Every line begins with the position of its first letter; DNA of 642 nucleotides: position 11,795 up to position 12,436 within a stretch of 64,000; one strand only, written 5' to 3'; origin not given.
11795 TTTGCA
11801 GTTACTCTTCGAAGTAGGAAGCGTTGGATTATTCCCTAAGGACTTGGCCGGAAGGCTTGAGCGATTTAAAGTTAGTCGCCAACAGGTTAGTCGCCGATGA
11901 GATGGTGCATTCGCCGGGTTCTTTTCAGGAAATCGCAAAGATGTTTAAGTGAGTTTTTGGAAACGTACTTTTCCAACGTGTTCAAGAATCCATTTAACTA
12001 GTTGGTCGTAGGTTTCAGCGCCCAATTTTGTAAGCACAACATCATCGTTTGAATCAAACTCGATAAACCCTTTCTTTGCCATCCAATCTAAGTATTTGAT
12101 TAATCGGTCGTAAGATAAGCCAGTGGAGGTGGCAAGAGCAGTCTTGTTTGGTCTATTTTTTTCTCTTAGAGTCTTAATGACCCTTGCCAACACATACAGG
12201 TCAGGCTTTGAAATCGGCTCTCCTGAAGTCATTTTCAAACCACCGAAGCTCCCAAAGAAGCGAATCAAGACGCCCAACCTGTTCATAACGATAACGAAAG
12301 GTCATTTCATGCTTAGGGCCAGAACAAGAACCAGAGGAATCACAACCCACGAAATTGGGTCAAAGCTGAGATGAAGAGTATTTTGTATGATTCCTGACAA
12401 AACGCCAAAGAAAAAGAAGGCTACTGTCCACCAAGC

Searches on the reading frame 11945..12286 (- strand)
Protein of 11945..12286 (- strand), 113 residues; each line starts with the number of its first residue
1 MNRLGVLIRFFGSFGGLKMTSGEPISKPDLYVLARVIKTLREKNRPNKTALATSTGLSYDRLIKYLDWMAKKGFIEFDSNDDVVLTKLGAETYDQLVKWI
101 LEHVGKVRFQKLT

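Call 28: search_protein_families(library=pfam, proteins=[window:11945-12286:-], max_evalue=0.01)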
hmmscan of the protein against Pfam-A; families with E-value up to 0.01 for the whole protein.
window:11945-12286:- (113 aa): 3 families
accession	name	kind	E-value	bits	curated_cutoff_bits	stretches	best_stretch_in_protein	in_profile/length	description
PF14947.12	HTH_45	-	7.3e-09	36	25.5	1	43-98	17-71/77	Winged helix-turn-helix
PF24409.1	wHTH-PRTase_assc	-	0.0039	17.6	27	1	36-97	3-59/83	wHTH-PRTase associated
PF13412.12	HTH_24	-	0.0076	16.3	21.9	0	35-76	7-48/48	Winged helix-turn-helix DNA-binding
